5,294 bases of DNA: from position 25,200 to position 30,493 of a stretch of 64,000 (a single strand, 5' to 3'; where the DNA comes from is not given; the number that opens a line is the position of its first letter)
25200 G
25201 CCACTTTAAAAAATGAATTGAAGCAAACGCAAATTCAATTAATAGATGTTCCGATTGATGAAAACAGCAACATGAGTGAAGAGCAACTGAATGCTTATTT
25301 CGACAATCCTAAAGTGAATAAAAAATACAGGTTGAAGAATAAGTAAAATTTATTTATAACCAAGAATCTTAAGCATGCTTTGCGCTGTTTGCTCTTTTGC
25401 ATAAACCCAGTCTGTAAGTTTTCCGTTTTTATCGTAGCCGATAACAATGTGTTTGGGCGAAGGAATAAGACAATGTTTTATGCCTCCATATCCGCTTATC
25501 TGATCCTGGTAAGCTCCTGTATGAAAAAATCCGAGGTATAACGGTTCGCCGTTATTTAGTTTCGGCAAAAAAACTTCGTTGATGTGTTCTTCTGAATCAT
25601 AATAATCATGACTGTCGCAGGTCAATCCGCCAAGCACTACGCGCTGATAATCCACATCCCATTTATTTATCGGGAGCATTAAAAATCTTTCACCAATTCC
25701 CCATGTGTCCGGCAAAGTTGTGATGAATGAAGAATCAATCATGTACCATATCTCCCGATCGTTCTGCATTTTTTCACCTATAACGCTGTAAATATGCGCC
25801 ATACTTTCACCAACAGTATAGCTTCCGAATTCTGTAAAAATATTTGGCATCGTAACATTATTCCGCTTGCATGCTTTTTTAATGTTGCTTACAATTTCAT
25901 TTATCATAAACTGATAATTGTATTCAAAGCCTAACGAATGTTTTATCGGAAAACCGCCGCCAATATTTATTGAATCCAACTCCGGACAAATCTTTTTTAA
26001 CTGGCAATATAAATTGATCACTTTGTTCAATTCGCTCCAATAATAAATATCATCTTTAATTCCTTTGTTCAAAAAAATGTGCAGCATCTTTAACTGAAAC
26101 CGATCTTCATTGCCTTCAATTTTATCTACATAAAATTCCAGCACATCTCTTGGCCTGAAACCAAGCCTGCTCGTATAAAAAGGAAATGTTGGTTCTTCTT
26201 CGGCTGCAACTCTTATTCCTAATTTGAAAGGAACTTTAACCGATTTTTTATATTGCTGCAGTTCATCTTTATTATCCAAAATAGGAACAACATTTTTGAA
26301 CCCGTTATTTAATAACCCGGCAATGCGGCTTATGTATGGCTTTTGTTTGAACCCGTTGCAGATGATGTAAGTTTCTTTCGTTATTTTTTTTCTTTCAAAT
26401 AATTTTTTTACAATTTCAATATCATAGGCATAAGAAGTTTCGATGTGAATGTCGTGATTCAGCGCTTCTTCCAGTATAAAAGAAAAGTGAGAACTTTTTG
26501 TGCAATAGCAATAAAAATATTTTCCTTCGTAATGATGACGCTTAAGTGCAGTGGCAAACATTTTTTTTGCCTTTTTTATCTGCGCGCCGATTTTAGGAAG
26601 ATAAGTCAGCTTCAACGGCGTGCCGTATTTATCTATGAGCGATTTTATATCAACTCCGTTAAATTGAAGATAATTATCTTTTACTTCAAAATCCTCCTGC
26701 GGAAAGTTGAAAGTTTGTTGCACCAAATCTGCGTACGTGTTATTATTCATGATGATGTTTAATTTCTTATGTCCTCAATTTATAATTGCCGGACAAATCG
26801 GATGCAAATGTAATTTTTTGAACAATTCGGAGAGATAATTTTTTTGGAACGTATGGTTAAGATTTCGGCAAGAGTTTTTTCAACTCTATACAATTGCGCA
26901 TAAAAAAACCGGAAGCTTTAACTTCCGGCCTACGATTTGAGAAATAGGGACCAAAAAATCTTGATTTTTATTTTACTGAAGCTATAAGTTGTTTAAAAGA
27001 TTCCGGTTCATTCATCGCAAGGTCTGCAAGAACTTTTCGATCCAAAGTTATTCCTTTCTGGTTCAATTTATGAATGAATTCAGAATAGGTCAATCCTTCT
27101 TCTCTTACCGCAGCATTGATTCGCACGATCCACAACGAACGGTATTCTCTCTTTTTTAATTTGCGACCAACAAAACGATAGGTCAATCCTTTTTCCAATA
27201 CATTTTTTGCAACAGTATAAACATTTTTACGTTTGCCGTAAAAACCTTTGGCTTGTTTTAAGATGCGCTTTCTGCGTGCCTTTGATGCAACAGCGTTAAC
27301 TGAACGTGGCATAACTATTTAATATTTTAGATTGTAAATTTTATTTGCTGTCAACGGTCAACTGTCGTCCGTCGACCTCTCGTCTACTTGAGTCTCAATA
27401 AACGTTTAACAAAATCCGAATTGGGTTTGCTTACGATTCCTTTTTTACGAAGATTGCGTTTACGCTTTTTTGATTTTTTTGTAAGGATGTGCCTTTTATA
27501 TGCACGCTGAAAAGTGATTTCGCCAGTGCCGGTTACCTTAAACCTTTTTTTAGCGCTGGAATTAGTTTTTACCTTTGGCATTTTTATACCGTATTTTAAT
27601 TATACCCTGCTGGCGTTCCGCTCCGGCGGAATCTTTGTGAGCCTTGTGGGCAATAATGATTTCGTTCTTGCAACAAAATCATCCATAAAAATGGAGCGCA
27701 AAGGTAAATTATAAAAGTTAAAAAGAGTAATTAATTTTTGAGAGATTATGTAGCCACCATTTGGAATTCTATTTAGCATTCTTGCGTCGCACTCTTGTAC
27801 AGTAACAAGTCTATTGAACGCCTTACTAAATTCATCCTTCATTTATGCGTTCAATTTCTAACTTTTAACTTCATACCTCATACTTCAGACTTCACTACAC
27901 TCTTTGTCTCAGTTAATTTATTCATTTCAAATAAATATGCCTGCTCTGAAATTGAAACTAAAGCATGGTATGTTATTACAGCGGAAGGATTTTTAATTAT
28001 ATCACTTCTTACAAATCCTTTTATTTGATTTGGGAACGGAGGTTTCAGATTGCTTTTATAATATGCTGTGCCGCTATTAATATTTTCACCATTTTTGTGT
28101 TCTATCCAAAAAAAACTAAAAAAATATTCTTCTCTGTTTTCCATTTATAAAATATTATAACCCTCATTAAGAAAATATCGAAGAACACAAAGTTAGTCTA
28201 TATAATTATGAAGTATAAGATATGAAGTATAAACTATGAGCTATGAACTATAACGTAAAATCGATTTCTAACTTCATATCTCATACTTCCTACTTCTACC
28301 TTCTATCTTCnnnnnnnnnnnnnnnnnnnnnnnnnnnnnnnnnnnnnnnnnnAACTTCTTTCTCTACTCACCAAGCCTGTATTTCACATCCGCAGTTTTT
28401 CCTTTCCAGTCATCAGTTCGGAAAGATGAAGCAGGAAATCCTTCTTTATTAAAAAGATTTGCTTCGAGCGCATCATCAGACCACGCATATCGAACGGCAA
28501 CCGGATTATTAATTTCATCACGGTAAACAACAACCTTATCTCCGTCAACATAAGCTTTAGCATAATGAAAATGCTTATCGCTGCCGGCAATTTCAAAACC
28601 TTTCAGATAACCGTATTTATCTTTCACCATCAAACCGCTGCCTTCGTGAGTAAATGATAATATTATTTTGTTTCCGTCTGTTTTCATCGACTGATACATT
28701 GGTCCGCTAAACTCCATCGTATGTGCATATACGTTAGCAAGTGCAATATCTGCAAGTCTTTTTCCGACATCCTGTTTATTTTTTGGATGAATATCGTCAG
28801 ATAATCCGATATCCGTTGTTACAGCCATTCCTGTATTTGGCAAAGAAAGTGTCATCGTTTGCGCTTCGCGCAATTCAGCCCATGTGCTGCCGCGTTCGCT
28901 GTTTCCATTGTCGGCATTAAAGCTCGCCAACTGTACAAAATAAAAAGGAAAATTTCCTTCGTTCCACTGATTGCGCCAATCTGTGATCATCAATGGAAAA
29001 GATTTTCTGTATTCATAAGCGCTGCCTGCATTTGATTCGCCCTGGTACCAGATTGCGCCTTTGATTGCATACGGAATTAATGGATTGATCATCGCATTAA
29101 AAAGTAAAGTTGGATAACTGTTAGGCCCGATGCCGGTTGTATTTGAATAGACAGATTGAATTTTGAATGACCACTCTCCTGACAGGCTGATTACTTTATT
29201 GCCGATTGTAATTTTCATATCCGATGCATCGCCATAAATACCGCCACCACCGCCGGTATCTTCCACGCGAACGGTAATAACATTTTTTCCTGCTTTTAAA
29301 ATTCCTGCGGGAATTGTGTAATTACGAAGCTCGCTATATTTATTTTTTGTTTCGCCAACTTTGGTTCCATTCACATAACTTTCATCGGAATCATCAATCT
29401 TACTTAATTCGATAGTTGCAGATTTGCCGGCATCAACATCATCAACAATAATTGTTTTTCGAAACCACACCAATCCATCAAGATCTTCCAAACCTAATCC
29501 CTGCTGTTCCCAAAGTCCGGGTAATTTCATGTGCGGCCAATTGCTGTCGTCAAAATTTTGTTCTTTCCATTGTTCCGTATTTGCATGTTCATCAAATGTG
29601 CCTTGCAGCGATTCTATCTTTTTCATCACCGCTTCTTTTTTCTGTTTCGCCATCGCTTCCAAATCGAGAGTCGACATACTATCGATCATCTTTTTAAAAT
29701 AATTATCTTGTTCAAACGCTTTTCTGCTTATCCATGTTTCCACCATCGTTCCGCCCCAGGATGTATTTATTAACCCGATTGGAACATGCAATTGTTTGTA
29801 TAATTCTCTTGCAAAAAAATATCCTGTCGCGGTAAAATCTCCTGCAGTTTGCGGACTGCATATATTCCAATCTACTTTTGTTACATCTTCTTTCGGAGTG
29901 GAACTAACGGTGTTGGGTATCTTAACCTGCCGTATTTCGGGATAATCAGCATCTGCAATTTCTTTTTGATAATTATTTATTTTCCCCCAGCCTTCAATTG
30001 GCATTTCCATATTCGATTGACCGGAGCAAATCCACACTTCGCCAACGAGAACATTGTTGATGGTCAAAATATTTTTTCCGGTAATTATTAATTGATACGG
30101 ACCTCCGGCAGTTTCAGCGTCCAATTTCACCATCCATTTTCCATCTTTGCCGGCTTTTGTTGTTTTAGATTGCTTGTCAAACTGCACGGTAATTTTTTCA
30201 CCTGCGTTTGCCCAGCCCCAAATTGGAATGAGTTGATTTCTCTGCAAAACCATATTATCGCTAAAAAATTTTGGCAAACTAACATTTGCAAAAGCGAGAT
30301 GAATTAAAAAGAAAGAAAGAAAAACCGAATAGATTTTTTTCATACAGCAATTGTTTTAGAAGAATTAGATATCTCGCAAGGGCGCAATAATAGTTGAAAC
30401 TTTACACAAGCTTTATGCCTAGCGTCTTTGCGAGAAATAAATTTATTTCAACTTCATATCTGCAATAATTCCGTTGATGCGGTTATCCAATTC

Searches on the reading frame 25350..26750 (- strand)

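Call 94: search_protein_families(library=pfam, proteins=[window:25350-26750:-], max_evalue=0.00001)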
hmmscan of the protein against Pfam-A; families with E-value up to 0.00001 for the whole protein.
window:25350-26750:- (466 aa): 1 family
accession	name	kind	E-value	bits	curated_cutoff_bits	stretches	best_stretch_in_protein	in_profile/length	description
PF02784.22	Orn_Arg_deC_N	-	2.8e-09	37.2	23.4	1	58-313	4-246/247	Pyridoxal-dependent decarboxylase, pyridoxal binding domain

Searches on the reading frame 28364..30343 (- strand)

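Call 94: search_protein_families(library=pfam, proteins=[window:28364-30343:-], max_evalue=0.00001)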
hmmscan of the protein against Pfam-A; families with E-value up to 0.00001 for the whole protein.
window:28364-30343:- (659 aa): 2 families
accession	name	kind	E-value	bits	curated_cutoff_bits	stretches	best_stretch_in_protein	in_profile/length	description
PF03629.24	SASA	-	9.3e-26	91.3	24.8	2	426-534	119-224/226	Carbohydrate esterase, sialic acid-specific acetylesterase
PF02837.24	Glyco_hydro_2_N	-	4.3e-06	27.2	28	0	287-360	62-133/169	Glycosyl hydrolases family 2, sugar binding domain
